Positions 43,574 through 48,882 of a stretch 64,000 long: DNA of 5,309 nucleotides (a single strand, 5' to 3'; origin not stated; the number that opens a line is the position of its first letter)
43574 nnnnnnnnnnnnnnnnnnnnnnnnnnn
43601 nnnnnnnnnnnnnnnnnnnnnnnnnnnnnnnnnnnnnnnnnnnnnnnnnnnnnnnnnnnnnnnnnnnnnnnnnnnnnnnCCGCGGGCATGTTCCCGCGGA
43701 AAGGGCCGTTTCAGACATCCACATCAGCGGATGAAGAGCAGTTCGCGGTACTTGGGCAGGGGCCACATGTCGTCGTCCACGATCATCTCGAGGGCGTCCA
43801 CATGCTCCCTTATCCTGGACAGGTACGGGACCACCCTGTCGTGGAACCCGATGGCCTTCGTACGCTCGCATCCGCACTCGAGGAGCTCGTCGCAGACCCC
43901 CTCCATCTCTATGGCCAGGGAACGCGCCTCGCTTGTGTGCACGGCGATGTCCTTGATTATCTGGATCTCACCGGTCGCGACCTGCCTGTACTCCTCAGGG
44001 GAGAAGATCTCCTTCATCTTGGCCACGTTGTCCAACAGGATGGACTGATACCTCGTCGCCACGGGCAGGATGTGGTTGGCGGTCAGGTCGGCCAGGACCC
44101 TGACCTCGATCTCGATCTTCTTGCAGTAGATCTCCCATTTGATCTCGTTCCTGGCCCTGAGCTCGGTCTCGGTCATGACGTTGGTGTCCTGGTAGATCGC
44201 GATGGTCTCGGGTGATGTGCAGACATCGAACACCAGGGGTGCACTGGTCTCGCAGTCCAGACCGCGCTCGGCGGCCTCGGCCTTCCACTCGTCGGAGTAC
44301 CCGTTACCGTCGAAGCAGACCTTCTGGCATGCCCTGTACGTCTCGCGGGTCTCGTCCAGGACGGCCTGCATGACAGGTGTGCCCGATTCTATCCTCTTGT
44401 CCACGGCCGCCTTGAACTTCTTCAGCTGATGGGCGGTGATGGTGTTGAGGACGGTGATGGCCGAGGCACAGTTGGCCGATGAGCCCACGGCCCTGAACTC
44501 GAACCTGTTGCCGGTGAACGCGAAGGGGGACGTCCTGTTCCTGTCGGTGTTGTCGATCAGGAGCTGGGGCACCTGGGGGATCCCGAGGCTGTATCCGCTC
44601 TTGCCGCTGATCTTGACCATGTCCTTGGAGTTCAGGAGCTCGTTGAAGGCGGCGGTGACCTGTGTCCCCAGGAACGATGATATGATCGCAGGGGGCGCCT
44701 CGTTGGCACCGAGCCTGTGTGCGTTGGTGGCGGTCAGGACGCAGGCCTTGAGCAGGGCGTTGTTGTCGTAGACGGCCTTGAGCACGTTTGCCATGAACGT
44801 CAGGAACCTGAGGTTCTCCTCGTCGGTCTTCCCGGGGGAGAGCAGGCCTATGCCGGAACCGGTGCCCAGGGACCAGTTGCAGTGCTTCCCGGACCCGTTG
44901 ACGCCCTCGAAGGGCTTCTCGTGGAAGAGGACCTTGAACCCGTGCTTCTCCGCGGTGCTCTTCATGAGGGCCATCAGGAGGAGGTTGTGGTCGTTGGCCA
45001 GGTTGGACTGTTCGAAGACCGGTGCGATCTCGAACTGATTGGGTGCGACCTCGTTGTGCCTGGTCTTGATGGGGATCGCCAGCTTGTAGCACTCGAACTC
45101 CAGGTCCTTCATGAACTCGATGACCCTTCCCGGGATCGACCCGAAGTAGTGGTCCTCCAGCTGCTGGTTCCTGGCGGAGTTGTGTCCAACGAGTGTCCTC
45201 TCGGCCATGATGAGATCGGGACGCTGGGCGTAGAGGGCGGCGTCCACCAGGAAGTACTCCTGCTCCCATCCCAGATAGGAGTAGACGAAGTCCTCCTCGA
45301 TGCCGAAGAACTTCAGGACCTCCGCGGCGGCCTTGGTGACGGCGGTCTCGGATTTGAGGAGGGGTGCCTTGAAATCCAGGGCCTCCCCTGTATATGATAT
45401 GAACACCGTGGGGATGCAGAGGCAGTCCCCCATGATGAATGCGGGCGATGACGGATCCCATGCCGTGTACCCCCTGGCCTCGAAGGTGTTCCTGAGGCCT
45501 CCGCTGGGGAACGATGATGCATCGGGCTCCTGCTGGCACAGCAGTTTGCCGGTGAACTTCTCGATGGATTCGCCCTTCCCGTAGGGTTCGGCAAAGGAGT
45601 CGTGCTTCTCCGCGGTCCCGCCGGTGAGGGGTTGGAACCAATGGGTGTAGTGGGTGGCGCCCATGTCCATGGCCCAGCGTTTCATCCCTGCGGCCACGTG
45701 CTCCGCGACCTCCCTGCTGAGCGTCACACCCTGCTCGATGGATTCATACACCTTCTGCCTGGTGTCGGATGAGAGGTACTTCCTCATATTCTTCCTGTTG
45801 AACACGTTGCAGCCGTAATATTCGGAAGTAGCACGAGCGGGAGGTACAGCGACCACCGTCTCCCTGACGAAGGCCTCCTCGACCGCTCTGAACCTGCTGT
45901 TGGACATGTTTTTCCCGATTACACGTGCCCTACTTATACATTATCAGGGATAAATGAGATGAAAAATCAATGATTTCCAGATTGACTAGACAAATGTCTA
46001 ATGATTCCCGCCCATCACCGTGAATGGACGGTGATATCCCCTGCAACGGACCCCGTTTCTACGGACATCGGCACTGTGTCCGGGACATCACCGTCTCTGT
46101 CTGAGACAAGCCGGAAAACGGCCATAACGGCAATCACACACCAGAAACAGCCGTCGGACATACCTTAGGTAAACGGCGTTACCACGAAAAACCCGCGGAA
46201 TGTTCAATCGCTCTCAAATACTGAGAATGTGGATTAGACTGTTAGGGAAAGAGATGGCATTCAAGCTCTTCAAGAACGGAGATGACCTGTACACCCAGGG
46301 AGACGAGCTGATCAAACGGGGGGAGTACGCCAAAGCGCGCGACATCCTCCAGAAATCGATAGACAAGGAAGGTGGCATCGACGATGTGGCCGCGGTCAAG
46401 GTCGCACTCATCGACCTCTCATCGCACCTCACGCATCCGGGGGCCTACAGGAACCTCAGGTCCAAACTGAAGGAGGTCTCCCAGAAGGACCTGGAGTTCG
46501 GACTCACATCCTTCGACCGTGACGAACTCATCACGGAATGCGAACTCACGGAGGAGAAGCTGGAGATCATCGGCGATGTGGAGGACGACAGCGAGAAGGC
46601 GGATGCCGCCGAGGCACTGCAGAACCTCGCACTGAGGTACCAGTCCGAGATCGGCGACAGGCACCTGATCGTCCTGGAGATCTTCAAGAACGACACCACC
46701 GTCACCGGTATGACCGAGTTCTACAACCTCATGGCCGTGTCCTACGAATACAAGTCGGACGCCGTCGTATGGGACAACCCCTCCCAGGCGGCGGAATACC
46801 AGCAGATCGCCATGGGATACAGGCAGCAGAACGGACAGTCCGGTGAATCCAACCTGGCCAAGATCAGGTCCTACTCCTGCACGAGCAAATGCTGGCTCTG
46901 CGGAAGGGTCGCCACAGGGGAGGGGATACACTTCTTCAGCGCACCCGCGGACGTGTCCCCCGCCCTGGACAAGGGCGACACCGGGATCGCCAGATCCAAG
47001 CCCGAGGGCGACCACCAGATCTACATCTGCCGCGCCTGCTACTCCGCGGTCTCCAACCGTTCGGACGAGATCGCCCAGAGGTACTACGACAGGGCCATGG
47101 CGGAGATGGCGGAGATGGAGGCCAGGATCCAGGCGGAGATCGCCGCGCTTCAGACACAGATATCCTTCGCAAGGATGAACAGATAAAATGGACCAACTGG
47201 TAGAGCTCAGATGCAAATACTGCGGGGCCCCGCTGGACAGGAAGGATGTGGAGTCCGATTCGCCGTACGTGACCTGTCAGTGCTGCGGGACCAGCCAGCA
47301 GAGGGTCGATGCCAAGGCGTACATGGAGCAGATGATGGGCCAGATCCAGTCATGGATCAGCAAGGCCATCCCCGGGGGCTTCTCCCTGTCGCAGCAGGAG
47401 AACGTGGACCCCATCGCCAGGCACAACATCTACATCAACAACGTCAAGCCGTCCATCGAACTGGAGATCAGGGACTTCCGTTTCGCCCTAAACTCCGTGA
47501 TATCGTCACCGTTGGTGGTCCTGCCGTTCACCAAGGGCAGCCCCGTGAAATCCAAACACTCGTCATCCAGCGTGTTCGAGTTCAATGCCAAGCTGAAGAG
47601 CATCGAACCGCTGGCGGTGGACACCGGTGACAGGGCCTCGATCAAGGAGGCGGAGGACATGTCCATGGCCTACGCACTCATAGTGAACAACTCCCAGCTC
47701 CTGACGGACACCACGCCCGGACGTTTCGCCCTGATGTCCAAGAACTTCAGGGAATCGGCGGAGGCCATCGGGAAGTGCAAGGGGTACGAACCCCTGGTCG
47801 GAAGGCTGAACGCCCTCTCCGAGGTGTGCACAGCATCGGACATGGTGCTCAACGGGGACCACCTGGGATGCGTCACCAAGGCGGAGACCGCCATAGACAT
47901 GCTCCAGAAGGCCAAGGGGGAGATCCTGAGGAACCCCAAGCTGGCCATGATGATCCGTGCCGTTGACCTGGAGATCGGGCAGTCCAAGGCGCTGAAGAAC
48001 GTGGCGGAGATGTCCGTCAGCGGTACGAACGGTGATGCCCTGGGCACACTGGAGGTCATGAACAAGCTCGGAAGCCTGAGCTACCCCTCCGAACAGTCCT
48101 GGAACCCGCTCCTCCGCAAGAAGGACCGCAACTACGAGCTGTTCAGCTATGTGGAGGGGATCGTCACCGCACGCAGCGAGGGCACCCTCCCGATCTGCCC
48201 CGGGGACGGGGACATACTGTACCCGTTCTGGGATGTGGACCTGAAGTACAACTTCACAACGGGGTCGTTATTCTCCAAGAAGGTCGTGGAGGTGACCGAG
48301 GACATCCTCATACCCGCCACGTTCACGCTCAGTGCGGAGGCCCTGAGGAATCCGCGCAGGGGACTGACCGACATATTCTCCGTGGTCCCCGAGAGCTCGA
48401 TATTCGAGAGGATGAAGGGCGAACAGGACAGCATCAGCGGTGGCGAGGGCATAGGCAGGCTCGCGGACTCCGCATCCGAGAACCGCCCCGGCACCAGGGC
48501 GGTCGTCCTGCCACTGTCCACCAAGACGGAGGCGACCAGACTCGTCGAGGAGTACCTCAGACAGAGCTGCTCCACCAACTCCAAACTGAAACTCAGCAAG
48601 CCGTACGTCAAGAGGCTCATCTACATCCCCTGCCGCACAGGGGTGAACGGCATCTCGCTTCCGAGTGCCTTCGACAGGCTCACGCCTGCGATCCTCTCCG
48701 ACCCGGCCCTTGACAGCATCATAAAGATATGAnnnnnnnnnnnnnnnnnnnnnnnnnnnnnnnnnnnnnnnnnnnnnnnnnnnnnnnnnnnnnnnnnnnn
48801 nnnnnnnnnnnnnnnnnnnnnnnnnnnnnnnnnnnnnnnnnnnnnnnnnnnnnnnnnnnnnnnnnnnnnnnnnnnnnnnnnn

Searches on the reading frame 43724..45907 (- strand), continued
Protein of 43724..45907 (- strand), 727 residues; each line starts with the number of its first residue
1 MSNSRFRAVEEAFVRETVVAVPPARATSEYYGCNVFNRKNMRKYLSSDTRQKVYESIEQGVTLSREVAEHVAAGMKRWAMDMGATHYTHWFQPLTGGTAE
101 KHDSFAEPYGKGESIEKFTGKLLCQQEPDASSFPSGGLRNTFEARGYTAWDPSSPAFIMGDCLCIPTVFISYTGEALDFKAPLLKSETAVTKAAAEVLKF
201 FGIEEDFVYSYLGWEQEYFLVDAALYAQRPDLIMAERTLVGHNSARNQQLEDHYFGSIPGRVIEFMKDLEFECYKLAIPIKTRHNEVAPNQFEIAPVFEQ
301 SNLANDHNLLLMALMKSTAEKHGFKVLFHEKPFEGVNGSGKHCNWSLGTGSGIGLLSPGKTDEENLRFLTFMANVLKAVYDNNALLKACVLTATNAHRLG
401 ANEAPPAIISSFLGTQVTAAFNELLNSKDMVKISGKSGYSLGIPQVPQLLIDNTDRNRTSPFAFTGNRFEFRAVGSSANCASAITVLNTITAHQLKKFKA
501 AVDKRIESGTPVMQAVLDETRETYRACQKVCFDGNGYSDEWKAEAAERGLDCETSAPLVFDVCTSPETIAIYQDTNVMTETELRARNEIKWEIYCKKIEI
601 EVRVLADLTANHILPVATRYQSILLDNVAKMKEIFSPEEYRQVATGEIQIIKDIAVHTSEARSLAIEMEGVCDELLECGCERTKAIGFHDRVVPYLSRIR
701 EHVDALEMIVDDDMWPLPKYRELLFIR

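Call 90: find_encoding_contigs(protein=P0208, flank=4000, max_places=2)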
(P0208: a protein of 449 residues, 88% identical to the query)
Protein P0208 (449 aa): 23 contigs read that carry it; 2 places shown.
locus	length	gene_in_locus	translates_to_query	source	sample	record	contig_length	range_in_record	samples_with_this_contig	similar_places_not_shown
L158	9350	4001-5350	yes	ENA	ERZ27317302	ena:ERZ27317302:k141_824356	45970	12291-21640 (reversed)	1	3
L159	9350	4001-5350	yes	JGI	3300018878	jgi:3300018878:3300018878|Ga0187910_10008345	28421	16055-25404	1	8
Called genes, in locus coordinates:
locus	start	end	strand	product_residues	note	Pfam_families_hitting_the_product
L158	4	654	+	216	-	PF19700:DUF6198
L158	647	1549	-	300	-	PF00753:Lactamase_B, PF12706:Lactamase_B_2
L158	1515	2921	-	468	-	PF07690:MFS_1, PF05977:MFS_3 (weak)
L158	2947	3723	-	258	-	PF01040:UbiA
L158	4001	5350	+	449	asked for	PF02812:ELFV_dehydrog_N, PF00208:ELFV_dehydrog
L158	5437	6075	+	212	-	PF01966:HD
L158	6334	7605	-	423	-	PF00815:Histidinol_dh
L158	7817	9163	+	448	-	PF02254:TrkA_N, PF02080:TrkA_C, PF02254:TrkA_N, PF02080:TrkA_C (weak)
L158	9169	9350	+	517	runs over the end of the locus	PF02386:TrkH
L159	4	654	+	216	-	PF19700:DUF6198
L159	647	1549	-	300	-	PF00753:Lactamase_B, PF12706:Lactamase_B_2 (weak)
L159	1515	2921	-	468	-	PF06609:TRI12 (weak), PF07690:MFS_1, PF05977:MFS_3 (weak)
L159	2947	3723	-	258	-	PF01040:UbiA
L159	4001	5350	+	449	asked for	PF02812:ELFV_dehydrog_N, PF00208:ELFV_dehydrog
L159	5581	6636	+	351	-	PF12323:HTH_OrfB_IS605 (weak), PF01385:OrfB_IS605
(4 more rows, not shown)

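Call 91: find_encoding_contigs(protein=P0196, flank=4000, max_places=2)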
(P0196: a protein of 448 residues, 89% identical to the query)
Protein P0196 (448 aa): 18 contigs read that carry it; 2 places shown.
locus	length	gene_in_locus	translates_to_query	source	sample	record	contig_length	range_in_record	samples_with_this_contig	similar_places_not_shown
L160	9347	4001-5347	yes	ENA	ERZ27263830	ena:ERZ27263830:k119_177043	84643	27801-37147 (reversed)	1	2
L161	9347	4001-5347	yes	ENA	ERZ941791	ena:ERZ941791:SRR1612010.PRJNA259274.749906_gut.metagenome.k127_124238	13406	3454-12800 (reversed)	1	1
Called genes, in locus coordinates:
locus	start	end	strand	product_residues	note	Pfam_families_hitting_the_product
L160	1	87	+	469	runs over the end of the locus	PF00083:Sugar_tr (faint), PF07690:MFS_1, PF13347:MFS_2 (weak)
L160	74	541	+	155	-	PF01047:MarR, PF12802:MarR_2, PF01325:Fe_dep_repress (weak), PF01978:TrmB (weak), PF09339:HTH_IclR (weak), PF13412:HTH_24 (weak)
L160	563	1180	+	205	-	-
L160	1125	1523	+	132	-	-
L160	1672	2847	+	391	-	PF13191:AAA_16 (weak), PF13401:AAA_22 (weak), PF22606:Cdc6-ORC-like_ATPase_lid (faint), PF22703:Cdc6_lid, PF09079:WHD_Cdc6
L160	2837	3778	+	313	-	PF22082:TtuA_LIM_N, PF01171:ATP_bind_3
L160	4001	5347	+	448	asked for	PF02812:ELFV_dehydrog_N, PF00208:ELFV_dehydrog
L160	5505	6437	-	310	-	PF07929:PRiA4_ORF3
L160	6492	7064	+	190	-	PF00117:GATase, PF07722:Peptidase_C26 (faint)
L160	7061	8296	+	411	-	PF00425:Chorismate_bind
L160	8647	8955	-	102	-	-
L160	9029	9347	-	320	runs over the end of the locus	-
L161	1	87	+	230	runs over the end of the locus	?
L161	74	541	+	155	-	PF01047:MarR, PF12802:MarR_2, PF01325:Fe_dep_repress (weak), PF01978:TrmB (weak), PF09339:HTH_IclR (weak), PF13412:HTH_24 (weak)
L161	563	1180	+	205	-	-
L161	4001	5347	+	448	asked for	PF02812:ELFV_dehydrog_N, PF00208:ELFV_dehydrog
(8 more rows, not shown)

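Call 92: find_encoding_contigs(protein=P0239, flank=4000, max_places=2)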
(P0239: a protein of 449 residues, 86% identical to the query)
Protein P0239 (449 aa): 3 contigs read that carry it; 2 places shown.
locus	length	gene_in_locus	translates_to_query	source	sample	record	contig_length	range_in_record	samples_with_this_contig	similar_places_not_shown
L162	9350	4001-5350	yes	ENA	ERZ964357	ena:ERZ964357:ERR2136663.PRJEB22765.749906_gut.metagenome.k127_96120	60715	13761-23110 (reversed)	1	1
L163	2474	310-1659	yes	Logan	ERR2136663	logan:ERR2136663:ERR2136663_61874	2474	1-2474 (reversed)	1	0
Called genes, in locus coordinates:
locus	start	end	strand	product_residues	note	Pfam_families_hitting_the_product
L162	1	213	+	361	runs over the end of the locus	PF00988:CPSase_sm_chain, PF00117:GATase, PF07722:Peptidase_C26 (faint)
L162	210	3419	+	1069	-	PF25596:CPSase_L_D1, PF02786:CPSase_L_D2, PF07478:Dala_Dala_lig_C, PF02787:CPSase_L_D3, PF25596:CPSase_L_D1, PF02786:CPSase_L_D2, PF07478:Dala_Dala_lig_C, PF02142:MGS, +4 more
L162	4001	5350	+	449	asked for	PF02812:ELFV_dehydrog_N, PF00208:ELFV_dehydrog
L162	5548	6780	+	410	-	PF13173:AAA_14, PF13635:DUF4143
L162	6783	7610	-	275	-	-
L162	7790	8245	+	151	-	-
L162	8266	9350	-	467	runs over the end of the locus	PF01235:Na_Ala_symp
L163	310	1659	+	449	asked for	PF02812:ELFV_dehydrog_N, PF00208:ELFV_dehydrog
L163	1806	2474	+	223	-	?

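Call 106: find_homologous_proteins(query=L150:9749-10510:+, max_evalue=1e-20)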
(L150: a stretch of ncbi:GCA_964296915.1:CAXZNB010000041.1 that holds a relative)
Query L150:9749-10510:+ (254 aa): 7961 proteins with E <= 1e-20 among 8000 candidates; the best 120 are listed.
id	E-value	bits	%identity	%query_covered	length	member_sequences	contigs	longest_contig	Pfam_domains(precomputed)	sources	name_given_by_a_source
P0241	4.9e-133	460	97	89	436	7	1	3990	PF00909.27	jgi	-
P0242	1.1e-132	459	98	87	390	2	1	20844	PF00909.27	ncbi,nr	ncbi:MAG: ammonium transporter [Candidatus Methanomethylophilaceae archaeon]|nr:ammonium transporter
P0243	6.4e-119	414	87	83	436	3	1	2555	PF00909.27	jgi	-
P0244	7.1e-119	414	86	87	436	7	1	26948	PF00909.27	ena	-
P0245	7.8e-119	414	97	78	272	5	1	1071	PF00909.27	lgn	-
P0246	3.2e-117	408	84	89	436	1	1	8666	PF00909.27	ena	-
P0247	3.2e-117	408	84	89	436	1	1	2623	PF00909.27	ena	-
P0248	3.2e-117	408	84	89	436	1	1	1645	PF00909.27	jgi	-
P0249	3.3e-117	408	87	85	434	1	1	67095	PF00909.27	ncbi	-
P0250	4.9e-117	408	86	87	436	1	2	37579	PF00909.27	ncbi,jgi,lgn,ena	-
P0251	5.8e-117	408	83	89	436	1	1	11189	PF00909.27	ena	-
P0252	5.8e-117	408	83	89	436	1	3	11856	PF00909.27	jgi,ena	jgi:Amt family ammonium transporter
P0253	6.3e-117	407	86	87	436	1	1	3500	PF00909.27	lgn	-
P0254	6.3e-117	407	86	87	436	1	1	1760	PF00909.27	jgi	-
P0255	6.4e-117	407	86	87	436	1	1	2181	PF00909.27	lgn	-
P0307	1.1e-93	331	71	86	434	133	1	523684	PF00909.27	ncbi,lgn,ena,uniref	ncbi:ammonium transporter [Methanomethylophilus alvi]|uniref:ammonium transporter n=1 Tax=Methanomet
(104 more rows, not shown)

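Call 107: find_encoding_contigs(protein=P0307, flank=6000, max_places=3)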
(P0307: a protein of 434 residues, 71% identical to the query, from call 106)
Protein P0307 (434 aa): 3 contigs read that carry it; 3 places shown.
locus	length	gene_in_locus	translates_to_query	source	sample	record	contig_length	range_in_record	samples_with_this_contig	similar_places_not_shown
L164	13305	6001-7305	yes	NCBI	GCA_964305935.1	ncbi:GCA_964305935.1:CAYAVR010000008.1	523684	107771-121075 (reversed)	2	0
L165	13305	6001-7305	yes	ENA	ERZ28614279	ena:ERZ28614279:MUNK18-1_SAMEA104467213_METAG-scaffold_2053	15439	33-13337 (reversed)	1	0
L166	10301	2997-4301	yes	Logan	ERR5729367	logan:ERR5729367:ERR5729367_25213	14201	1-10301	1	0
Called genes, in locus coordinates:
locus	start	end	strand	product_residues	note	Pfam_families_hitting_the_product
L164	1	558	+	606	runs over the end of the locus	PF01336:tRNA_anti-codon, PF00152:tRNA-synt_2, PF02938:GAD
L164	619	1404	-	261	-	PF06180:CbiK (faint), PF01903:CbiX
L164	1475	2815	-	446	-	PF02934:GatB_N, PF02637:GatB_Yqey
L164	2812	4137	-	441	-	PF01425:Amidase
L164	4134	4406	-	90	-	PF02686:GatC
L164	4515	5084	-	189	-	PF10050:DUF2284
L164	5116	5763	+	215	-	PF07719:TPR_2 (faint), PF13428:TPR_14 (faint), PF13432:TPR_16 (faint), PF13431:TPR_17 (faint)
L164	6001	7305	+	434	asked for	PF00909:Ammonium_transp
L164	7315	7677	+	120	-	PF00543:P-II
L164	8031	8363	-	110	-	PF02036:SCP2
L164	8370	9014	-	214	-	PF01351:RNase_HII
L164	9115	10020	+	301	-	PF02649:GCHY-1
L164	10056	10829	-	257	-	PF14811:TPD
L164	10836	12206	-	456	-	PF01262:AlaDh_PNT_C (faint), PF01266:DAO (faint), PF03486:HI0933_like (faint), PF07992:Pyr_redox_2, PF13450:NAD_binding_8 (faint), PF13738:Pyr_redox_3 (weak), PF00070:Pyr_redox, PF02852:Pyr_redox_dim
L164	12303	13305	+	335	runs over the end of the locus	-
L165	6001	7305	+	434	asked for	PF00909:Ammonium_transp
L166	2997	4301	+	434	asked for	PF00909:Ammonium_transp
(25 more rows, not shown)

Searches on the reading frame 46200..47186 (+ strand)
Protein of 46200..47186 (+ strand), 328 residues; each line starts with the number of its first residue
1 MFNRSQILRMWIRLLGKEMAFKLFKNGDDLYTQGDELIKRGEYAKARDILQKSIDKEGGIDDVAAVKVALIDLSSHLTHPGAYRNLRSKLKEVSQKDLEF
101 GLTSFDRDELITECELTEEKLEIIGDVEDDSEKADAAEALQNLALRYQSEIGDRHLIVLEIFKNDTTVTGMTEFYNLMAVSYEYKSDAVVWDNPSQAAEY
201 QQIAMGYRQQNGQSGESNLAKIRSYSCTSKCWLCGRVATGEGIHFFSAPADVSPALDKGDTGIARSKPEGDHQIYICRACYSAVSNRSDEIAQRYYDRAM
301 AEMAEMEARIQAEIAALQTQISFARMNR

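Call 4: search_protein_families(library=pfam, proteins=[window:46200-47186:+])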
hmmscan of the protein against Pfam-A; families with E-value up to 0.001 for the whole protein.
window:46200-47186:+ (328 aa): 0 families

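Call 55: search_solved_structures(query=window:46254-47186:+, max_evalue=1)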
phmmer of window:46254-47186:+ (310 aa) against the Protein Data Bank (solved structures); distinct sequences matched with E-value up to 1: 2.
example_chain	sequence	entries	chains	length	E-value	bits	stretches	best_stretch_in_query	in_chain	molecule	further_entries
2mp4_A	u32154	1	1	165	0.075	15.4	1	71-129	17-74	Actin-depolymerizing factor 1, isoforms a/b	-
9k7u_A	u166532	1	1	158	0.37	13.2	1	18-115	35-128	Heter-Zn2-HEHE-22A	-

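Call 56: search_protein_families(library=ncbifam, proteins=[window:46254-47186:+], max_evalue=0.1)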
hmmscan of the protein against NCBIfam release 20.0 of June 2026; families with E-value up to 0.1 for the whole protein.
window:46254-47186:+ (310 aa): 0 families

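Call 102: predict_structure(alignment_id=A1)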
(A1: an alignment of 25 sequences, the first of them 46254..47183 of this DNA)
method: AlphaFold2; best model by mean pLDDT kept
length: 310 residues; sequences in the alignment: 25
mean_pLDDT: 83.2   pTM: 0.72
mean pLDDT of the five models: 83.2, 82.7, 81.9, 79.3, 79.0
residues with pLDDT >= 90: 147; 70-90: 118; 50-70: 28; < 50: 17
segments of 3 or more residues with pLDDT < 50: 1-5, 241-249
pLDDT, mean of each block of 10 residues (from residue 1): 53 88 91 80 79 93 96 92 93 98 89 85 98 96 93 97 95 88 97 94 86 76 74 54 43 67 74 75 83 83 71
secondary structure, 60 per line:
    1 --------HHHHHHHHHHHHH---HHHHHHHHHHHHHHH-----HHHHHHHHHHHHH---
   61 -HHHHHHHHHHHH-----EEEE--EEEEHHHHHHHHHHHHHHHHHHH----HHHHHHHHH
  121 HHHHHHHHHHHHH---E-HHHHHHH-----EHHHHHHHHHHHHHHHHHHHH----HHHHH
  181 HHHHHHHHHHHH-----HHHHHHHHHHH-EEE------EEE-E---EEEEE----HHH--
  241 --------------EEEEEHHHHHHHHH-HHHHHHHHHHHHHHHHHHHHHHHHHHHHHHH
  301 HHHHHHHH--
elements in order: H9-21 H25-39 H45-57 H62-73 E79-82 E85-88 H89-107 H112-133 H139-145 H152-171 H176-192 H198-208 E210-212 E219-221 E227-231 E255-259 H260-268 H270-308

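Call 104: fold_search(model_id=the predicted structure, library=pdb)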
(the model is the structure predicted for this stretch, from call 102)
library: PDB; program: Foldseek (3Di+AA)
matches with E <= 10: 574; with E <= 0.001: 0
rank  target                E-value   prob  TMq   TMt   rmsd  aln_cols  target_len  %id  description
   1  9k7u_A                1.8e-02  0.90  0.15  0.29  13.3       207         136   15  Crystal structure of designed zinc-induced heterodimer Heter-Zn2-HEHE-22 (released 2025-10-29)
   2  7v1m_H                1.9e-02  0.96  0.25  0.33   9.1       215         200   13  Structural basis for the co-chaperone relationship of sNASP and ASF1b (released 2022-04-20)
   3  8ppl_Iu               4.1e-02  0.69  0.18  0.11  18.5       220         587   12  MERS-CoV Nsp1 bound to the human 43S pre-initiation complex (released 2023-10-18)
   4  7nri_D                4.3e-02  0.97  0.31  0.42  10.7       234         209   10  Structure of the darobactin-bound E. coli BAM complex (BamABCDE) (released 2021-04-21)
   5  9van_D                5.6e-02  0.91  0.28  0.23  10.3       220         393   14  Cryo-EM structure of human full length KICSTOR complex (state 2) (released 2025-11-12)
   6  6zvj_A                5.6e-02  0.69  0.20  0.10  19.5       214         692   12  Structure of a human ABCE1-bound 43S pre-initiation complex - State II (released 2020-10-07)
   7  7v6q_H                6.2e-02  0.77  0.22  0.29  10.1       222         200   14  Crystal structure of sNASP-ASF1A-H3.1-H4 complex (released 2021-12-29)
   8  3r9a_D                6.5e-02  0.72  0.20  0.21  17.6       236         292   13  Human alanine-glyoxylate aminotransferase in complex with the TPR domain of human PEX5P (released 2011-05-11)
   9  3qky                  6.8e-02  0.97  0.30  0.34   8.0       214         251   12  Crystal structure of Rhodothermus marinus BamD (released 2011-04-20)
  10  8fin_A                7.2e-02  0.54  0.16  0.23  12.1       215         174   10  Multi-state design of two-state switchable hinge proteins (released 2023-08-16)
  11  9kkf_3a               7.5e-02  0.54  0.18  0.11  18.1       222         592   15  Structure of the human 40S ribosome complexed with HCV IRES and eIF3 (released 2025-12-03)
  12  5iww_D                7.9e-02  0.54  0.23  0.23  11.2       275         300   11  Crystal structure of RNA editing factor of designer PLS-type PPR/9R protein in complex with MORF9/RIP9 (released 2017-03-29)
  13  8xup_B                8.3e-02  0.87  0.21  0.24  14.6       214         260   12  Crystal structure of lipoprotein NlpI in complex with MepS (released 2024-06-05)
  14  6t46_C                8.3e-02  0.85  0.26  0.23  12.6       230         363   13  Structure of the Rap conjugation gene regulator of the plasmid pLS20 in complex with the Phr* peptide (released 2020-06-24)
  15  5a7d_C                8.8e-02  0.92  0.27  0.25   8.7       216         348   11  Tetrameric assembly of LGN with Inscuteable (released 2016-08-03)
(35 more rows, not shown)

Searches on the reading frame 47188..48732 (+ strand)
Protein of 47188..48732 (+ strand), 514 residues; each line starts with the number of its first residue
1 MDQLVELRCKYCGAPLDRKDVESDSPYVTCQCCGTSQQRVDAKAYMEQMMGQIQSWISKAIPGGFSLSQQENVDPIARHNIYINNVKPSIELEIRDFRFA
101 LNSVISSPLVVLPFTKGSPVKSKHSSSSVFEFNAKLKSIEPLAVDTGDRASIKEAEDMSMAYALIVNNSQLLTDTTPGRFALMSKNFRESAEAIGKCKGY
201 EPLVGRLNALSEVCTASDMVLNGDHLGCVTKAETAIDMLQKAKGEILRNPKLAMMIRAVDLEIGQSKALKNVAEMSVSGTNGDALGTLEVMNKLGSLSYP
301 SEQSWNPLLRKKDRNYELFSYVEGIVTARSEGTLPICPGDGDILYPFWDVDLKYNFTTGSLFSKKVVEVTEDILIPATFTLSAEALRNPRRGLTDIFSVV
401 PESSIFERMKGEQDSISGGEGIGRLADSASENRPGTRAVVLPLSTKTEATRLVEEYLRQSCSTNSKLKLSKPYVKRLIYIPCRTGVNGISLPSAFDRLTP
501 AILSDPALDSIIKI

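Call 4: search_protein_families(library=pfam, proteins=[window:47188-48732:+])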
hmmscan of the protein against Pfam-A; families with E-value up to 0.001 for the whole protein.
window:47188-48732:+ (514 aa): 0 families

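Call 53: search_solved_structures(query=window:47188-48732:+, max_evalue=1)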
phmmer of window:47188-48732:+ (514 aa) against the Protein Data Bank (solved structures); distinct sequences matched with E-value up to 1: 5.
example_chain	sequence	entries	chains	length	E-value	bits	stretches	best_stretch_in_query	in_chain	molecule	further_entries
1z7m_A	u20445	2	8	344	0.11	14.2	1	127-204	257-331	ATP phosphoribosyltransferase regulatory subunit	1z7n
4pl1_B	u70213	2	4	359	0.13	13.9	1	28-103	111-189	Dual-specificity RNA methyltransferase RlmN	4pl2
5hr6_A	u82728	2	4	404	0.16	13.6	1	28-103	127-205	RlmN methylase | Dual-specificity RNA methyltransferase RlmN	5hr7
3rf9_A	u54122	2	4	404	0.17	13.5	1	28-103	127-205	Ribosomal RNA large subunit methyltransferase N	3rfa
4qr0_A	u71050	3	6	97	0.25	13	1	135-205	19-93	CRISPR-associated endoribonuclease Cas2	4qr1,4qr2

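Call 56: search_protein_families(library=ncbifam, proteins=[window:47188-48732:+], max_evalue=0.1)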
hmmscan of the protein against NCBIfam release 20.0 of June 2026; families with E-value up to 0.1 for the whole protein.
window:47188-48732:+ (514 aa): 0 families
